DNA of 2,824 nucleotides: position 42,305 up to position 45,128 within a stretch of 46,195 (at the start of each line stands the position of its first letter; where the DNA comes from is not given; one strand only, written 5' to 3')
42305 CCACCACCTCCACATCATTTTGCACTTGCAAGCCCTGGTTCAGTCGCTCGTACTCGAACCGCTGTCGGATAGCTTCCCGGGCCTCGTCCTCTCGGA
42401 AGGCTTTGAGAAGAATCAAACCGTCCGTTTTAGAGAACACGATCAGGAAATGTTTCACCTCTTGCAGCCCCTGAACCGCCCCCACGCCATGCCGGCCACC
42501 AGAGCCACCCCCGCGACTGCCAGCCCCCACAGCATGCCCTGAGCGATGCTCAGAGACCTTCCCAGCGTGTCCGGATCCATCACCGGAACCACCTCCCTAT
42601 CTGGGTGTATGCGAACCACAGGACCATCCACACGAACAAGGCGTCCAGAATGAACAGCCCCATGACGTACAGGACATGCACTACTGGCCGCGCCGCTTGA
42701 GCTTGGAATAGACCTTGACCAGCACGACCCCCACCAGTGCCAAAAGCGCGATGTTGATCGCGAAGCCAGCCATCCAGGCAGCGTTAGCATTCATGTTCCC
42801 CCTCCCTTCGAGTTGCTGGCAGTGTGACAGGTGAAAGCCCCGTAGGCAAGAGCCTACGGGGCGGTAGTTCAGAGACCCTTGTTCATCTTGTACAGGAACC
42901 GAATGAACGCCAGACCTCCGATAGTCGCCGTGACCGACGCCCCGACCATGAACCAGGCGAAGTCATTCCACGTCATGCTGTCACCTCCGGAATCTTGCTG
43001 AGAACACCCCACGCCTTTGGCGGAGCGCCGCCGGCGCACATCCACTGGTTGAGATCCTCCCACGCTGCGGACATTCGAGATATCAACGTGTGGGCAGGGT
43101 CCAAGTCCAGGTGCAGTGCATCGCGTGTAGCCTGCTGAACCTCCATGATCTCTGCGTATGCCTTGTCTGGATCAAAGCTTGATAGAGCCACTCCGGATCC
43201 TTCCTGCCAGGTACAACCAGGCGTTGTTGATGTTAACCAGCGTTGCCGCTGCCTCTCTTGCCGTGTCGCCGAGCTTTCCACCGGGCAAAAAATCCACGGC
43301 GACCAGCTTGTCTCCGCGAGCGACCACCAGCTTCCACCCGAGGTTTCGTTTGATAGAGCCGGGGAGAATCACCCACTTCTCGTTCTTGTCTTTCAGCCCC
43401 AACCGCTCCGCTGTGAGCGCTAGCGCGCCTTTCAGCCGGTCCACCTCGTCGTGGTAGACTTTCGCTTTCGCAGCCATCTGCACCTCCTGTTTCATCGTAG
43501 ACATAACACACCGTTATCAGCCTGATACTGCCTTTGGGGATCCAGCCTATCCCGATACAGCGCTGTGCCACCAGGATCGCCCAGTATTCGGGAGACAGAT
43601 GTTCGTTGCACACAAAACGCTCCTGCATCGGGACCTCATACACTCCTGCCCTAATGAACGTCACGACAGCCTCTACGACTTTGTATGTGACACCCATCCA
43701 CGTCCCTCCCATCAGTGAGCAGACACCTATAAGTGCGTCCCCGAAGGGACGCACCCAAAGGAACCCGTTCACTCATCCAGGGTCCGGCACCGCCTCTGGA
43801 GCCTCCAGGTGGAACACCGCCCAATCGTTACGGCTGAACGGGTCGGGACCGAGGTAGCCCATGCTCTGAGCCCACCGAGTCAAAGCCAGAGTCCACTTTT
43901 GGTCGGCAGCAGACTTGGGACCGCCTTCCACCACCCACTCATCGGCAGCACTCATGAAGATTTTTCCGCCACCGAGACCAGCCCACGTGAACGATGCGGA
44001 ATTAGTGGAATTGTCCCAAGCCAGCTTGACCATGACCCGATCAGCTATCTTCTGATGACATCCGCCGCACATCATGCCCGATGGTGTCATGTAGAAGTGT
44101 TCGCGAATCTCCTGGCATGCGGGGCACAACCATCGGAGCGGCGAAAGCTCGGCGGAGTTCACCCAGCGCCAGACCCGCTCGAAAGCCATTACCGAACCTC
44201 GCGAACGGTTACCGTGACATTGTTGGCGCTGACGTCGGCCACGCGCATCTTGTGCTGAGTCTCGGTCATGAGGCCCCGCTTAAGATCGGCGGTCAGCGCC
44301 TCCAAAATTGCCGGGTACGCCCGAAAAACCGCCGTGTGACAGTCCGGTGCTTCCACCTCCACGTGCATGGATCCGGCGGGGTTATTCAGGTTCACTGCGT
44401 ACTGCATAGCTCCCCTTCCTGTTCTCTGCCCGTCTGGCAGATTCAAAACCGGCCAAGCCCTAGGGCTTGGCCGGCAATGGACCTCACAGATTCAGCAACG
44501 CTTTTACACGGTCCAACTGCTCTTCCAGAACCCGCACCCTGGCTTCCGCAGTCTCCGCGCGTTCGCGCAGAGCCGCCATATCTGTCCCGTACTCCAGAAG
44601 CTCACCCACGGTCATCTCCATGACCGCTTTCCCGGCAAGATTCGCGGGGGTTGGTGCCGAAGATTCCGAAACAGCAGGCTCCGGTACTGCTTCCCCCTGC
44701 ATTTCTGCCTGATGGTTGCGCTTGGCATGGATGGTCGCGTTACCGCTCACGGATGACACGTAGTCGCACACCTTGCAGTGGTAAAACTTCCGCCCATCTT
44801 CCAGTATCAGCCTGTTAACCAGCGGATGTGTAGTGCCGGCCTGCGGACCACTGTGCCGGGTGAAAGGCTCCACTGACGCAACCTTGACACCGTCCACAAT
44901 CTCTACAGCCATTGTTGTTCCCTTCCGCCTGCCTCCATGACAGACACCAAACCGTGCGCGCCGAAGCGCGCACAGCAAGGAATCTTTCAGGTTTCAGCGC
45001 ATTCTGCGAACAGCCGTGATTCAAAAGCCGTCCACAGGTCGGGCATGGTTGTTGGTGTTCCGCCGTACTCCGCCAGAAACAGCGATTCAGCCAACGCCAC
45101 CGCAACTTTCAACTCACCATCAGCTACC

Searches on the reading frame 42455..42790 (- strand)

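Call 44: search_protein_families(library=pfam, proteins=[window:42455-42790:-], max_evalue=0.01)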
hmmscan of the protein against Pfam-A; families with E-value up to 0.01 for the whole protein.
window:42455-42790:- (111 aa): 1 family
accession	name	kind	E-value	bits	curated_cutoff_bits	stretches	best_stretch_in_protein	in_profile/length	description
PF13163.11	DUF3999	-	0.007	16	30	1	82-103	401-422/424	Protein of unknown function (DUF3999)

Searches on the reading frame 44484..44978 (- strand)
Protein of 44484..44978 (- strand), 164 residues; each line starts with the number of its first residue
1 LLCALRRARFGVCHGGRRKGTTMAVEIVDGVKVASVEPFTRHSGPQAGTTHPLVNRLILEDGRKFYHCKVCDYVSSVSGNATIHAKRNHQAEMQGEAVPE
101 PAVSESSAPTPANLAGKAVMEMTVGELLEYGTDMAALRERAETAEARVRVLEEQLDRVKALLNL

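Call 44: search_protein_families(library=pfam, proteins=[window:44484-44978:-], max_evalue=0.01)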
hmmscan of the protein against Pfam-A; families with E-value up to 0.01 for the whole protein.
window:44484-44978:- (164 aa): 2 families
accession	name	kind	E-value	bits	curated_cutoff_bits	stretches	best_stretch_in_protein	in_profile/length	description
PF13909.12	zf-H2C2_5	-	0.00083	19.3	27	1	66-90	1-25/26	C2H2-type zinc-finger domain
PF16135.10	TDBD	-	0.0096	16.3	23.6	0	32-69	15-49/52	Tify domain binding domain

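Call 60: search_protein_families(library=phrogs, proteins=[window:44484-44978:-], max_evalue=0.01)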
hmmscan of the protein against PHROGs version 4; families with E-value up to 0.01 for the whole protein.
window:44484-44978:- (164 aa): 0 families
